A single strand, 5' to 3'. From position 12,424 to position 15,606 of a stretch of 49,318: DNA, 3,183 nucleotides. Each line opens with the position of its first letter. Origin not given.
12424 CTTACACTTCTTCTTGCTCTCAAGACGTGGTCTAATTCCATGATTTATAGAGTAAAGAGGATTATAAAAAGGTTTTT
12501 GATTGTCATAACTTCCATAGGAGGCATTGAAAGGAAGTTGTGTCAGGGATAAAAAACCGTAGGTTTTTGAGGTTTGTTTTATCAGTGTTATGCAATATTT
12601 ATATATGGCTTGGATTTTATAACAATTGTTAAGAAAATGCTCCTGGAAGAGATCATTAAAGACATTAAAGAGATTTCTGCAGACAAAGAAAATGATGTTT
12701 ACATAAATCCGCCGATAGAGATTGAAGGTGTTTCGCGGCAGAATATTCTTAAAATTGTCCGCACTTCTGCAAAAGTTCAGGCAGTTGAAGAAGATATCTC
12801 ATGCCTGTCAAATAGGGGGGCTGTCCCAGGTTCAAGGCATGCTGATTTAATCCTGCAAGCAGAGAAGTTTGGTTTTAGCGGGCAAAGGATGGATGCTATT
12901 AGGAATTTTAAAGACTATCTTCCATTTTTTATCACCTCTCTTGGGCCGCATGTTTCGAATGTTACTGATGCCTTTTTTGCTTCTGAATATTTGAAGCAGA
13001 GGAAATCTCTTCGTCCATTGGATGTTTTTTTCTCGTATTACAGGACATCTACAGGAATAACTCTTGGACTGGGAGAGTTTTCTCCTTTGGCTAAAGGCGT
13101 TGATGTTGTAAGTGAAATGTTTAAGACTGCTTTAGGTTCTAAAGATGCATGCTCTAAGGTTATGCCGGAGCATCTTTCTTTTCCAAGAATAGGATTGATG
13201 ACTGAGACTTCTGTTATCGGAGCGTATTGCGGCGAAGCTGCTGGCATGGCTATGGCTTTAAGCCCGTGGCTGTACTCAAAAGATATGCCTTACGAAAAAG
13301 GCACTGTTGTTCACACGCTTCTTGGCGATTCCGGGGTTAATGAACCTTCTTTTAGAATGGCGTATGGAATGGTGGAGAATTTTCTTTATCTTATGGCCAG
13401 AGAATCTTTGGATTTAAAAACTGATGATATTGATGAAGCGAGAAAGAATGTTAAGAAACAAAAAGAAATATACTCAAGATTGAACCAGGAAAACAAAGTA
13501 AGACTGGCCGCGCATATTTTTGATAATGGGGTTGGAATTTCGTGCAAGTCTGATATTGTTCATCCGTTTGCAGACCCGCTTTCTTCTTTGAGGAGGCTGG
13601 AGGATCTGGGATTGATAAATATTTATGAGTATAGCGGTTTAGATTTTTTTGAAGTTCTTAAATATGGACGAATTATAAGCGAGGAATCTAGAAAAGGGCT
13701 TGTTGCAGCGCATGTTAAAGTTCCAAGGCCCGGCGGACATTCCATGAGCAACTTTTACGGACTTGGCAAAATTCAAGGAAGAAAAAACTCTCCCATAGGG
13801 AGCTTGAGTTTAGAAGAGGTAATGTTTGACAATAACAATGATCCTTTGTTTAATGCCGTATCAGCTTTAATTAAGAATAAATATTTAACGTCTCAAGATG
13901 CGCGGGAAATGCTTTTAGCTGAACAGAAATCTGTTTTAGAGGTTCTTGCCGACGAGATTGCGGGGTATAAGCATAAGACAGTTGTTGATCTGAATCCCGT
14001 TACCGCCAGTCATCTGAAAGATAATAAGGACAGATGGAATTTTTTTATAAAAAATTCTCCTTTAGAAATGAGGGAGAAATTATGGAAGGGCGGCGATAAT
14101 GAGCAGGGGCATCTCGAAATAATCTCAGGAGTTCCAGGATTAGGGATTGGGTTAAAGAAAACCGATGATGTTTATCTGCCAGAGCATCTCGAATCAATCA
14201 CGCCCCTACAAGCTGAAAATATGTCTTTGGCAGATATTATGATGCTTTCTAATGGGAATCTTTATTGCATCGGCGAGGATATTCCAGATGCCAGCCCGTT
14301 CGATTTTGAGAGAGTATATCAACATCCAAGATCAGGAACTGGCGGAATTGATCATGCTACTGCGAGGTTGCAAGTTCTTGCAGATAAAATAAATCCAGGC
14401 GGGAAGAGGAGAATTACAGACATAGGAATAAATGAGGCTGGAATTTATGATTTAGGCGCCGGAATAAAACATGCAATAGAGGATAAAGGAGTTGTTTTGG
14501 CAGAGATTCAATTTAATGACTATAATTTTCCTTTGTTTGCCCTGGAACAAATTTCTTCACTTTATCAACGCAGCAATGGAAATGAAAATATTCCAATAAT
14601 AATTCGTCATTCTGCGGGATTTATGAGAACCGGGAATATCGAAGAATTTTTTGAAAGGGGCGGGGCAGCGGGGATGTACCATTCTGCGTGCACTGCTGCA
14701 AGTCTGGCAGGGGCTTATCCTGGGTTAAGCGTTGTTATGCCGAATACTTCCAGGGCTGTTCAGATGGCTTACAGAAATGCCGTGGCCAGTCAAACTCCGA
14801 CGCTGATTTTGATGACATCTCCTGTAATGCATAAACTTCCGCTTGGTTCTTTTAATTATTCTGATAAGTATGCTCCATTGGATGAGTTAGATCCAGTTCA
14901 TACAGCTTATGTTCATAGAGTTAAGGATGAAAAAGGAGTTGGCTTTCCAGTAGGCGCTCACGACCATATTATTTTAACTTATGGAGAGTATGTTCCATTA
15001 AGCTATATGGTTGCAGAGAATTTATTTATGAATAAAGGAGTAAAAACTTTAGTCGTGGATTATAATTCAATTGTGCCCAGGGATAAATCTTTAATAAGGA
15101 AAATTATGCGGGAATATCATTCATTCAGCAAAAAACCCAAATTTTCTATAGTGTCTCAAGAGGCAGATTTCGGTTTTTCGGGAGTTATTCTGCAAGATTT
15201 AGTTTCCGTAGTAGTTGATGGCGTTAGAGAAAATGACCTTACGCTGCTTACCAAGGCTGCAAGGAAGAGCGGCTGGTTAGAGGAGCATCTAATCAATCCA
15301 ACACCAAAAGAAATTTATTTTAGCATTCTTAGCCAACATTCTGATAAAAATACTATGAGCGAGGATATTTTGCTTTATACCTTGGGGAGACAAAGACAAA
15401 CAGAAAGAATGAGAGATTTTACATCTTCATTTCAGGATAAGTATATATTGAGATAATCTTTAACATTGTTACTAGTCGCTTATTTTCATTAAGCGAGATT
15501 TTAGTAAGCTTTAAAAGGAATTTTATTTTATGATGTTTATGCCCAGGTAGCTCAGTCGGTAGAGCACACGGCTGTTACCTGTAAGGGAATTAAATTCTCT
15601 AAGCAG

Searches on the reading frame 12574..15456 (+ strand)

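Call 63: search_protein_families(library=pfam, proteins=[window:12574-15456:+], max_evalue=0.001)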
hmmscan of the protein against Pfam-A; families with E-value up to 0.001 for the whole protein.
window:12574-15456:+ (960 aa): 2 families
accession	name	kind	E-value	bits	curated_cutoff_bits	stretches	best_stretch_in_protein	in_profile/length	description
PF02779.29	Transket_pyr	-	6.6e-07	29.6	27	1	591-748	46-168/174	Transketolase, pyrimidine binding domain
PF02780.25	Transketolase_C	-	9.6e-05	22.7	25.9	1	796-850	10-63/124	Transketolase, C-terminal domain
